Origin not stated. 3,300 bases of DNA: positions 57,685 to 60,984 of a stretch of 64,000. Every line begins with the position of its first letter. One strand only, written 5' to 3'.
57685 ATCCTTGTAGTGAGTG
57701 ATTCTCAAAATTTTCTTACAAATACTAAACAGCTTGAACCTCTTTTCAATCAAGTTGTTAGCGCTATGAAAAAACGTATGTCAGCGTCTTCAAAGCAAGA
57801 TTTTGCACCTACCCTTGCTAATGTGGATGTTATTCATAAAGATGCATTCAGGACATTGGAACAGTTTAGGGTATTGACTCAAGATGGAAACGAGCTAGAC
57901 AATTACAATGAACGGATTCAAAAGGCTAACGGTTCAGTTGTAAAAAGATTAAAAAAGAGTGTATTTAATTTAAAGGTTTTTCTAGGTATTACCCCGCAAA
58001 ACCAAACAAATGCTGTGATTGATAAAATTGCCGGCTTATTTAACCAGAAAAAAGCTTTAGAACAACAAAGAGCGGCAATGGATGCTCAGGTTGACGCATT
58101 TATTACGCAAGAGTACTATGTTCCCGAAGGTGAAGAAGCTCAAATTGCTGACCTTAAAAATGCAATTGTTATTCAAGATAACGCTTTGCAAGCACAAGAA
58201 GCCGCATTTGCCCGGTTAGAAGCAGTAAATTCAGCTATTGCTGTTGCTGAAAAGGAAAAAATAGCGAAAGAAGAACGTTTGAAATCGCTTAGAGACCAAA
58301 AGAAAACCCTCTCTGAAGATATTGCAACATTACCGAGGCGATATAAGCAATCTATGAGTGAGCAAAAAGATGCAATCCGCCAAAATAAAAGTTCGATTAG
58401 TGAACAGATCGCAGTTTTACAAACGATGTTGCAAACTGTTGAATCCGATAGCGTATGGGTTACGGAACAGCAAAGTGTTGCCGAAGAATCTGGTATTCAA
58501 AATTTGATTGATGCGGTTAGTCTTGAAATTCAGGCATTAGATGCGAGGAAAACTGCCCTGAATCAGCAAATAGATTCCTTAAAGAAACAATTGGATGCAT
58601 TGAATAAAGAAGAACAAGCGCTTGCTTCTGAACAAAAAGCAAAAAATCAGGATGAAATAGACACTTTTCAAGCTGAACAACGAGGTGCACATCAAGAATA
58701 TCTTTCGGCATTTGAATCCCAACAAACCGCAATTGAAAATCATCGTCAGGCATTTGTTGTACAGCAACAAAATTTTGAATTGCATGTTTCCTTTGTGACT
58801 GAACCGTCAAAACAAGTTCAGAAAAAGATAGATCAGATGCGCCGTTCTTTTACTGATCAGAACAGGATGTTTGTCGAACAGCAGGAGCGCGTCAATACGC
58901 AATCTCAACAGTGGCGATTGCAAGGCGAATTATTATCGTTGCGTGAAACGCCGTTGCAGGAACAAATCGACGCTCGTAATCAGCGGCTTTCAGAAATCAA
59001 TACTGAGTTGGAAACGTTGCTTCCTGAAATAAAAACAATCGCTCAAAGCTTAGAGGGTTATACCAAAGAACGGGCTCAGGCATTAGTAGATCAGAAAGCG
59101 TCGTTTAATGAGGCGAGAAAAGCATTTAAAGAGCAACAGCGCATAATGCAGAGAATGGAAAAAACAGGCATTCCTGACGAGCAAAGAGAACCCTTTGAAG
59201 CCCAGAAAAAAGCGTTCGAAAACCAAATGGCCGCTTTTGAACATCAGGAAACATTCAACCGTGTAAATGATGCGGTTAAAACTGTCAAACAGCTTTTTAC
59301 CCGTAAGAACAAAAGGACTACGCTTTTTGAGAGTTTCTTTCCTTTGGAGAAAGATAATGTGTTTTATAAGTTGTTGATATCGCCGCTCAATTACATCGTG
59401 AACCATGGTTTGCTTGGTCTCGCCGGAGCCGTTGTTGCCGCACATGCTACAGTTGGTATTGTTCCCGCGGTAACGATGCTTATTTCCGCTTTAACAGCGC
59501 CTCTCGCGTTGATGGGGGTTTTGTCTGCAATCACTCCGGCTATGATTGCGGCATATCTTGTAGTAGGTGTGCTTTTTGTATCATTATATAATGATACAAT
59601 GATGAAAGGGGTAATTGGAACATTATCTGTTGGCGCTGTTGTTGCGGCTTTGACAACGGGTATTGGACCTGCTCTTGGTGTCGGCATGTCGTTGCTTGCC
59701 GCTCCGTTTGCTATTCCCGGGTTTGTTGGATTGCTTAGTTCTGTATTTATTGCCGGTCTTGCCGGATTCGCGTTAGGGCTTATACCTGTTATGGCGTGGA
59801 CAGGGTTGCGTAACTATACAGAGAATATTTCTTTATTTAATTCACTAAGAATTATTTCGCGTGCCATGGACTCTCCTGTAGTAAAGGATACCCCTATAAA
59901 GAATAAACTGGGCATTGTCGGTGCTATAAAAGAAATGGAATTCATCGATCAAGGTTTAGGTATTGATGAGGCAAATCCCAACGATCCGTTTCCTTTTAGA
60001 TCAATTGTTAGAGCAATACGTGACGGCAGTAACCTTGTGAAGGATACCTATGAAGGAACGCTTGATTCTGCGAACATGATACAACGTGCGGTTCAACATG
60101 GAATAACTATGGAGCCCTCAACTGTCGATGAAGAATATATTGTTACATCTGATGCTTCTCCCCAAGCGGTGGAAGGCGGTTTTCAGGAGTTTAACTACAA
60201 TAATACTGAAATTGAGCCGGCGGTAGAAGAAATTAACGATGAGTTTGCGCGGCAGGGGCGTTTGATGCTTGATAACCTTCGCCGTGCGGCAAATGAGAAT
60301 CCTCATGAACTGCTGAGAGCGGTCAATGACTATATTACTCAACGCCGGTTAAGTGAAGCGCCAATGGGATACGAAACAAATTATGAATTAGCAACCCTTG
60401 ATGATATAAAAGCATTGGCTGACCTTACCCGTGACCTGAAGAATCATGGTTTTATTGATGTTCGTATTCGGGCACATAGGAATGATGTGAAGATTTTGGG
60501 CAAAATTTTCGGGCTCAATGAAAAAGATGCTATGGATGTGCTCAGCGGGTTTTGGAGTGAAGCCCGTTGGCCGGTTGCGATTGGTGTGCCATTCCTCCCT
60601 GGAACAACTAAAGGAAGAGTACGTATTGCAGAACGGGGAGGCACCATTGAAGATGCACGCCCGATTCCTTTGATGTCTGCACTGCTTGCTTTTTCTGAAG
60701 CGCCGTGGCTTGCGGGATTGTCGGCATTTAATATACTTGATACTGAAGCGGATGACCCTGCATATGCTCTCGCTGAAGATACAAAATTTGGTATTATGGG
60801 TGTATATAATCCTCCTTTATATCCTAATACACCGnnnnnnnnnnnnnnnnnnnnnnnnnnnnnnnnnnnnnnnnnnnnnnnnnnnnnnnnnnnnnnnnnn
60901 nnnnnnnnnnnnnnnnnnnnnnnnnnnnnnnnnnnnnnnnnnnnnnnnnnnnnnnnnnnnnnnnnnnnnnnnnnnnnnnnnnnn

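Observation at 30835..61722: Uninterrupted 30.9-kb ORF encoding a largely non-repetitive 10,295-aa protein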

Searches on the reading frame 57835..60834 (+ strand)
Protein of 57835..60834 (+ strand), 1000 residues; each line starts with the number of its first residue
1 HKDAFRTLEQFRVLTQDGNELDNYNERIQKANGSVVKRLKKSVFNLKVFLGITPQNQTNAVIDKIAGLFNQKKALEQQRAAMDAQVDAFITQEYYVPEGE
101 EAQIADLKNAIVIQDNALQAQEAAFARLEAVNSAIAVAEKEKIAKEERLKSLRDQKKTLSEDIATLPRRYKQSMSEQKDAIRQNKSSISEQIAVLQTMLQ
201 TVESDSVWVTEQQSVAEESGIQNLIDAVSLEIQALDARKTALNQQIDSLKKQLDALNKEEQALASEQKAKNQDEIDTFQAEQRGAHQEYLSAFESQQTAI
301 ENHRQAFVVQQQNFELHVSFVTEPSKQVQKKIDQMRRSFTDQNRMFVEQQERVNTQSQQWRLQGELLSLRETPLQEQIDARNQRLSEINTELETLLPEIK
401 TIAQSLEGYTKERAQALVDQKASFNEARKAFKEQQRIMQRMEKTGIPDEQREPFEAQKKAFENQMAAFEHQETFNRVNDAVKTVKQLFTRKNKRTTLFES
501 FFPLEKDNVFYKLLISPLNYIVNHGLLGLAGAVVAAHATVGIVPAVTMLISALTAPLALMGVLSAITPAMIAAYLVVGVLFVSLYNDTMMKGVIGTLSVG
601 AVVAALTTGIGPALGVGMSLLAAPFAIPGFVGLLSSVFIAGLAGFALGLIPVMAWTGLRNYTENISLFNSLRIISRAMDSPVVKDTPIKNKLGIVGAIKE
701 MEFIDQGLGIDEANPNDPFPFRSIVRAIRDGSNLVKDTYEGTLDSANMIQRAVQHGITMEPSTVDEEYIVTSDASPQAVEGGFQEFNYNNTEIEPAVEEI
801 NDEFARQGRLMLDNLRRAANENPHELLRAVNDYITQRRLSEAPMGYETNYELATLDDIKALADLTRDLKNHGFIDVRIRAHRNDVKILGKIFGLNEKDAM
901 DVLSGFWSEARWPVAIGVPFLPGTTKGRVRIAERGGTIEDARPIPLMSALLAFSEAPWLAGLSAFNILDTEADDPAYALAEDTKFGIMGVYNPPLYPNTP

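Call 5: search_protein_families(library=pfam, proteins=[window:57835-60834:+], max_evalue=0.01)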
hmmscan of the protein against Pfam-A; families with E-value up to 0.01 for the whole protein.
window:57835-60834:+ (1000 aa): 0 families

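Call 72: search_protein_families(library=ncbifam, proteins=[window:57835-60834:+], max_evalue=0.1)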
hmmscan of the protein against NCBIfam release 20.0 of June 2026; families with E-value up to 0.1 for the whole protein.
window:57835-60834:+ (1000 aa): 2 families
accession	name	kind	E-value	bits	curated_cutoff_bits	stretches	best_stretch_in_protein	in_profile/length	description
NF045487.1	ASRP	equivalog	0.00037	19.2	300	1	62-333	141-425/593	archaea-specific SMC-related protein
TIGR02168.1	SMC_prok_B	equivalog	0.041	11.6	567.35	0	232-494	234-492/1181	chromosome segregation protein SMC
